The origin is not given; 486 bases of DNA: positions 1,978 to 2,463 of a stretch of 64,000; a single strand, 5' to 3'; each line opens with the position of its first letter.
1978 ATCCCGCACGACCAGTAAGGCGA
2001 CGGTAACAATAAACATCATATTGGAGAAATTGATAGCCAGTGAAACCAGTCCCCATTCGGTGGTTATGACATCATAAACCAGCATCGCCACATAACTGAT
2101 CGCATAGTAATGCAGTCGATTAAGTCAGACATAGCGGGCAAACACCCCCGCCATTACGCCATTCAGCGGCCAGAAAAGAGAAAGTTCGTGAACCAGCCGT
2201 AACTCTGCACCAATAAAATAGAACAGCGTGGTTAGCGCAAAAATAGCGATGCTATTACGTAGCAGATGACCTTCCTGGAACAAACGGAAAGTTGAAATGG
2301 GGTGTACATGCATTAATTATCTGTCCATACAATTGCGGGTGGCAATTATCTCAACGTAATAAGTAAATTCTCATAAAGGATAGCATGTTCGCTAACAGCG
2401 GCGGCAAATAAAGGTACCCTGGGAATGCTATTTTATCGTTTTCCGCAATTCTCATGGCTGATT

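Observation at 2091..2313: In-frame TGA splits the membrane domain of diguanylate cyclase DgcF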

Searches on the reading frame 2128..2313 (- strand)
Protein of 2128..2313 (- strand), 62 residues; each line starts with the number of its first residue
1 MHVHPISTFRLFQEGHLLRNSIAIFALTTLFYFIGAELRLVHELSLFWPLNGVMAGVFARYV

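Call 10: search_protein_families(library=pfam, proteins=[window:2128-2313:-], max_evalue=0.01)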
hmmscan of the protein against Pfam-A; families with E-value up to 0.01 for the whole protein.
window:2128-2313:- (62 aa): 0 families

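Call 19: list_cluster_members(proteins=[window:2128-2313:-, window:898-2091:-, L003:2108-3523:+])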
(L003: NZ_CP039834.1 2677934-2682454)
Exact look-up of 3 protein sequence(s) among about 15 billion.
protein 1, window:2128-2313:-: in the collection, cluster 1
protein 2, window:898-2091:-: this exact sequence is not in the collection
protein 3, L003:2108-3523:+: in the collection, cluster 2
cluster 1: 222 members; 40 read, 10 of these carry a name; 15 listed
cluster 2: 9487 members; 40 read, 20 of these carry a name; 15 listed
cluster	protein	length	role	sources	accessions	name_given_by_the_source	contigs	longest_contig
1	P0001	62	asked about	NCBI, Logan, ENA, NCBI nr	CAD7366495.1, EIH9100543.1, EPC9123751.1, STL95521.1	diguanylate cyclase, partial [Escherichia coli] | diguanylate cyclase [Escherichia coli]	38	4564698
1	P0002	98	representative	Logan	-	-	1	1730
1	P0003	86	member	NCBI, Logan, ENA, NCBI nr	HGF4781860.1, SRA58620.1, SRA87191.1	putative GGDEF domain protein [Escherichia coli]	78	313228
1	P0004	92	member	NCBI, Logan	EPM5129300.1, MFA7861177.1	diguanylate cyclase, partial [Escherichia coli]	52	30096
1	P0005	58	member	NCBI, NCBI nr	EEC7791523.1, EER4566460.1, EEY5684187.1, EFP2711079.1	diguanylate cyclase, partial [Escherichia coli] | diguanylate cyclase [Escherichia coli]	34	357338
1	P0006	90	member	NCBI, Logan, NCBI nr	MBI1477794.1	diguanylate cyclase, partial [Escherichia coli] | diguanylate cyclase [Escherichia coli]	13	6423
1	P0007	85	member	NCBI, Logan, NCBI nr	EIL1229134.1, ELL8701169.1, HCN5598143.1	TPA: diguanylate cyclase, partial [Escherichia coli] | diguanylate cyclase [Escherichia coli]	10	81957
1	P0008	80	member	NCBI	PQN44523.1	diguanylate cyclase, partial [Shigella dysenteriae]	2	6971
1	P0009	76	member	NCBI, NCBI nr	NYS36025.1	diguanylate cyclase, partial [Streptococcus danieliae] | diguanylate cyclase [Streptococcus danieliae]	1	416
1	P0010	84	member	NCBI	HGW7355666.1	TPA: diguanylate cyclase, partial [Escherichia coli]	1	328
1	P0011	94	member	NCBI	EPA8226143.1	diguanylate cyclase, partial [Escherichia coli]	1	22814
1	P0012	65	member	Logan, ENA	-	-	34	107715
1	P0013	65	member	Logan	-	-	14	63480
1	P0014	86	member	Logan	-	-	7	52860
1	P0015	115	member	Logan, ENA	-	-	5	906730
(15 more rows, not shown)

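Call 21: find_encoding_contigs(protein=P0001, flank=3000, max_places=10)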
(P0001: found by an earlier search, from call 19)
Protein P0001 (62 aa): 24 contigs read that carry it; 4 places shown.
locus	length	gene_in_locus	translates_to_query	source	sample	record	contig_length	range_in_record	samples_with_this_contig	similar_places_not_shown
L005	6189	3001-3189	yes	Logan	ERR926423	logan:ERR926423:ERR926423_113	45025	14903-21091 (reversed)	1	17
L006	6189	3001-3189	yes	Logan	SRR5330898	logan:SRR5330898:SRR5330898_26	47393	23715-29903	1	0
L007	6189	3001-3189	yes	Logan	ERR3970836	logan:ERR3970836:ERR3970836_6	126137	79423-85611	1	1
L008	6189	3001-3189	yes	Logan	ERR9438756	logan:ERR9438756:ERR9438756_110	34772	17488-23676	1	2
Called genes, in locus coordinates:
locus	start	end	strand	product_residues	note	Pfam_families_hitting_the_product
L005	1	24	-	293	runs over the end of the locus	PF00126:HTH_1, PF03466:LysR_substrate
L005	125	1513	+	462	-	PF00171:Aldedh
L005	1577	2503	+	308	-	PF04960:Glutaminase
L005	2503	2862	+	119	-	PF13811:DUF4186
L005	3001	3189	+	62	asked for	-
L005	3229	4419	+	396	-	PF00990:GGDEF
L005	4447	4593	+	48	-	-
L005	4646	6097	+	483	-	PF01232:Mannitol_dh, PF08125:Mannitol_dh_C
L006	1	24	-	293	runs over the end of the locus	PF00126:HTH_1, PF03466:LysR_substrate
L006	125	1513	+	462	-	PF00171:Aldedh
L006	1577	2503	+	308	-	PF04960:Glutaminase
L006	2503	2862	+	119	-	PF13811:DUF4186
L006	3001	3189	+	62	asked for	-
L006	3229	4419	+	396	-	PF00990:GGDEF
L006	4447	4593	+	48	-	-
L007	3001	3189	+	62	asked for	-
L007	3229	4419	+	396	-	PF00990:GGDEF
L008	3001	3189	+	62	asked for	-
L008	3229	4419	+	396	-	PF00990:GGDEF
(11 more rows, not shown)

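Call 37: predict_structure(alignment_id=A2)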
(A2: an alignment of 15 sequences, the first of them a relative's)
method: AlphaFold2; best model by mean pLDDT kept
length: 472 residues; sequences in the alignment: 15
mean_pLDDT: 51.9   pTM: 0.40
mean pLDDT of the five models: 51.9, 50.8, 50.4, 50.3, 49.0
residues with pLDDT >= 90: 42; 70-90: 110; 50-70: 18; < 50: 302
segments of 3 or more residues with pLDDT < 50: 1-113, 116-303
pLDDT, mean of each block of 10 residues (from residue 1): 28 39 43 40 33 27 31 37 36 44 45 45 36 41 32 37 32 25 33 38 36 29 32 35 28 26 28 29 29 31 64 81 71 91 88 88 92 87 89 86 88 86 89 75 88 83 68 49
secondary structure, 60 per line:
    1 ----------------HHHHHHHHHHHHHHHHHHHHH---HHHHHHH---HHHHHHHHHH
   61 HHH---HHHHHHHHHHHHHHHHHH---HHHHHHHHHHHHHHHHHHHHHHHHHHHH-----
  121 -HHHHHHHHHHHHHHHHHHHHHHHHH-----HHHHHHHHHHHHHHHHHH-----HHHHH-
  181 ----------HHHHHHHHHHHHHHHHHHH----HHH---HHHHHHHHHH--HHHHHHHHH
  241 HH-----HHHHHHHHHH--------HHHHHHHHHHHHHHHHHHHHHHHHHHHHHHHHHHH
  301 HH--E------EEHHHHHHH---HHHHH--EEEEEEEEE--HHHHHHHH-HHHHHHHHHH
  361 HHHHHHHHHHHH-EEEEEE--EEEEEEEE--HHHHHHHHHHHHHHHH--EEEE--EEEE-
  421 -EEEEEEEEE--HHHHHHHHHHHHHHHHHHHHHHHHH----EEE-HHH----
elements in order: H17-37 H41-47 H51-63 H67-84 H88-115 H122-146 H152-169 H175-179 H191-209 H220-229 H232-242 H248-257 H266-302 H314-320 H324-328 E331-339 H342-349 H351-372 E374-379 E382-389 H392-407 E410-413 E416-419 E422-430 H433-457 E462-464

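Call 46: search_protein_families(library=pfam, alignment_id=A3, max_evalue=0.01)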
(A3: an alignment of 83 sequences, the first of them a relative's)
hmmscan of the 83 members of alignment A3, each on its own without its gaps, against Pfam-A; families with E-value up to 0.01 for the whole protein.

A. member 1, P0016 (472 aa): 1 family
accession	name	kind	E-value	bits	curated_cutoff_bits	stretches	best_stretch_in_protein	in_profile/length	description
PF00990.26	GGDEF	-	2.4e-40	138.4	23.8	1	303-461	1-161/161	Diguanylate cyclase, GGDEF domain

B. families by the number of members that match (of 83 scanned): 8 families
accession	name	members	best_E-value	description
PF00990.26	GGDEF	82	1.6e-47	Diguanylate cyclase, GGDEF domain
PF05231.19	MASE1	52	3.2e-11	MASE1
PF17853.6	GGDEF_2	14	7.8e-06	GGDEF-like domain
PF22335.1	Cas10-Cmr2_palm2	12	4.2e-06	Cas10/Cmr2, second palm domain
PF12963.12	DUF3852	1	0.002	Protein of unknown function (DUF3852)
PF07155.17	ECF-ribofla_trS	1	0.0062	ECF-type riboflavin transporter, S component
PF22282.1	CydS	1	0.0077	CydS-like protein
PF24898.2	GGDEF_GdpP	1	0.0085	Cyclic-di-AMP phosphodiesterase GdpP-like, GGDEF domain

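Call 52: predict_structure(alignment_id=A3)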
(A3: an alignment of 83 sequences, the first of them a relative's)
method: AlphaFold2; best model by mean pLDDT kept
length: 472 residues; sequences in the alignment: 83
mean_pLDDT: 91.7   pTM: 0.85
mean pLDDT of the five models: 91.7, 91.1, 90.9, 90.9, 90.6
residues with pLDDT >= 90: 377; 70-90: 68; 50-70: 17; < 50: 10
segments of 3 or more residues with pLDDT < 50: 1-5, 468-472
pLDDT, mean of each block of 10 residues (from residue 1): 50 95 98 90 82 97 96 97 88 96 97 75 91 98 91 87 96 95 80 96 97 94 98 96 96 82 80 96 96 91 93 95 85 97 98 98 98 96 96 95 97 96 97 89 97 97 73 37
secondary structure, 60 per line:
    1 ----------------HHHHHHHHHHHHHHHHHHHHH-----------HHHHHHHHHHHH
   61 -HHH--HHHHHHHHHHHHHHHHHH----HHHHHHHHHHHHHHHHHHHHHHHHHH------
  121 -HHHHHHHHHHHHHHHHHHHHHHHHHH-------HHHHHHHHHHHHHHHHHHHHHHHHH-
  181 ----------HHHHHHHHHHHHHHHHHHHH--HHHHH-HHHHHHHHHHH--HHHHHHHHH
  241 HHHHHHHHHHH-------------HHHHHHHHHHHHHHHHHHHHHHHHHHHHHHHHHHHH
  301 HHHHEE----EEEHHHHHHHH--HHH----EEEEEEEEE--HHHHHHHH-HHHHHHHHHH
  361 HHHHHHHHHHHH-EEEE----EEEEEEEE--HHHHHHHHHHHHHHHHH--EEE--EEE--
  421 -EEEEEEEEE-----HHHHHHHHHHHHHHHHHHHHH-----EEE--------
elements in order: H17-37 H49-60 H67-84 H89-114 H122-147 H155-179 H191-210 H213-217 H219-229 H232-251 H265-304 E311-313 H314-321 E331-339 H342-349 H351-372 E374-377 E382-389 H392-408 E411-413 E416-418 E422-430 H436-456 E462-464

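Call 56: fold_search(model_id=the predicted structure, library=pdb)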
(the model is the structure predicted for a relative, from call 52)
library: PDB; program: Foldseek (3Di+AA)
matches with E <= 10: 454; with E <= 0.001: 96
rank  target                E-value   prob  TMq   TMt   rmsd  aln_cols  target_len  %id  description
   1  9g86_A                2.7e-11  1.00  0.34  0.36  18.6       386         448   24  Structure of Response regulator PleD in complex with c-diGMP and pppGpp (released 2025-08-06)
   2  9g86_B                1.1e-10  1.00  0.34  0.36   4.8       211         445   31  Structure of Response regulator PleD in complex with c-diGMP and pppGpp (released 2025-08-06)
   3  2wb4_A                1.3e-10  1.00  0.32  0.33   9.1       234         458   29  activated diguanylate cyclase PleD in complex with c-di-GMP (released 2010-04-21)
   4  4h54_A                1.5e-10  1.00  0.37  0.61  11.8       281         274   23  Crystal structure of the diguanylate cyclase DgcZ (released 2013-07-03)
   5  9g85_A                1.5e-10  1.00  0.34  0.36  17.0       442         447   22  Structure of Response regulator PleD in complex with c-diGMP and ppGpp (released 2025-08-06)
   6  4h54_B                1.9e-10  1.00  0.33  0.56  11.8       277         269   24  Crystal structure of the diguanylate cyclase DgcZ (released 2013-07-03)
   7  3bre_B                2.6e-10  1.00  0.32  0.44   7.7       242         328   29  Crystal Structure of P.aeruginosa PA3702 (released 2008-04-01)
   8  9g85_C                2.9e-10  1.00  0.34  0.37  17.8       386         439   23  Structure of Response regulator PleD in complex with c-diGMP and ppGpp (released 2025-08-06)
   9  4wxo_A                3.1e-10  1.00  0.32  0.78   3.4       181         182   29  SadC (300-487) from Pseudomonas aeruginosa PAO1 (released 2015-11-18)
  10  6et7_A                3.8e-10  1.00  0.34  0.25   8.9       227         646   24  Activated heterodimer of the bacteriophytochrome regulated diguanylyl cyclase variant - S505V A526V - from Idiomarina  (released 2018-06-13)
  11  9g85_B                4.0e-10  1.00  0.33  0.36   8.0       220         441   32  Structure of Response regulator PleD in complex with c-diGMP and ppGpp (released 2025-08-06)
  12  3bre_A                4.1e-10  1.00  0.29  0.42   8.9       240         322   29  Crystal Structure of P.aeruginosa PA3702 (released 2008-04-01)
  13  9g85_D                4.3e-10  1.00  0.34  0.36   7.9       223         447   31  Structure of Response regulator PleD in complex with c-diGMP and ppGpp (released 2025-08-06)
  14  2wb4_B                4.7e-10  1.00  0.32  0.34   9.7       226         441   30  activated diguanylate cyclase PleD in complex with c-di-GMP (released 2010-04-21)
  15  6et7_B                4.7e-10  1.00  0.30  0.23   6.3       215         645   26  Activated heterodimer of the bacteriophytochrome regulated diguanylyl cyclase variant - S505V A526V - from Idiomarina  (released 2018-06-13)
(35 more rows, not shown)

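Call 65: find_encoding_contigs(protein=P0003, flank=1500, max_places=4)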
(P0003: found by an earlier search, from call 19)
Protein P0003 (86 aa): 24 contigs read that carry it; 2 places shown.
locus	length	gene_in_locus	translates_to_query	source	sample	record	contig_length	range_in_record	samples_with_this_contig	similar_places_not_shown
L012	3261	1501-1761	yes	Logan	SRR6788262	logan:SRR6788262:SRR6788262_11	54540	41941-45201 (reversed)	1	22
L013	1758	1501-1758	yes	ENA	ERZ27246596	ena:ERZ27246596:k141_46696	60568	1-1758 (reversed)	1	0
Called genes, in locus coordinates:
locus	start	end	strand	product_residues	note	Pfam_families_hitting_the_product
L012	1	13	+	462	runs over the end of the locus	PF00171:Aldedh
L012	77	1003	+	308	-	PF04960:Glutaminase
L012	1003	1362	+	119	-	PF13811:DUF4186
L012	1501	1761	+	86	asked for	-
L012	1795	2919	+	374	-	PF00990:GGDEF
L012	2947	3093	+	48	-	-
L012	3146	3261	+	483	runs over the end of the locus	PF01232:Mannitol_dh, PF08125:Mannitol_dh_C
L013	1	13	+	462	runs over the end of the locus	PF00171:Aldedh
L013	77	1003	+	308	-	PF04960:Glutaminase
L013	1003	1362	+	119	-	PF13811:DUF4186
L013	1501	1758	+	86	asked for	?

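Call 66: find_encoding_contigs(protein=P0012, flank=1500, max_places=4)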
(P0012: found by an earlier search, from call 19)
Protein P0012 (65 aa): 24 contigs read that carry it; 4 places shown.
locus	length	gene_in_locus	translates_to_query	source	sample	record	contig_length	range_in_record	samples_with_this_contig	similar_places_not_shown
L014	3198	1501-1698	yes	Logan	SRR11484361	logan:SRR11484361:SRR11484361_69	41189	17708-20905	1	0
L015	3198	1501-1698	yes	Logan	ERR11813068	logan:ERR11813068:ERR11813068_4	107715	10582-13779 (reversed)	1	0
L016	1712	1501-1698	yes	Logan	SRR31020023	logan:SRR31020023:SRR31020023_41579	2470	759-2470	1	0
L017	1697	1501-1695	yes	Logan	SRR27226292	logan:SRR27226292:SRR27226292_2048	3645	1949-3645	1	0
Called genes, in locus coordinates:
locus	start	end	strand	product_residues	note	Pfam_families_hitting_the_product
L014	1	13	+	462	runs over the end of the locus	PF00171:Aldedh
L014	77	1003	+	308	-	PF04960:Glutaminase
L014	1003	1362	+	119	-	PF13811:DUF4186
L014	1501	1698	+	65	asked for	-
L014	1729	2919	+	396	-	PF00990:GGDEF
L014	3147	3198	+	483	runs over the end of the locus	PF01232:Mannitol_dh, PF08125:Mannitol_dh_C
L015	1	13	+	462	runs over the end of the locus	PF00171:Aldedh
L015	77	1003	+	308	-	PF04960:Glutaminase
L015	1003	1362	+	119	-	PF13811:DUF4186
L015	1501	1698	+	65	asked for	-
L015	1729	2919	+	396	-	PF00990:GGDEF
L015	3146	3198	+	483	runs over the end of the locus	PF01232:Mannitol_dh, PF08125:Mannitol_dh_C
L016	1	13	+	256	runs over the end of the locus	?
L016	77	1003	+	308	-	PF04960:Glutaminase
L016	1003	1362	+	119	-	PF13811:DUF4186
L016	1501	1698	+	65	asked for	-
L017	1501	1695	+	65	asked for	?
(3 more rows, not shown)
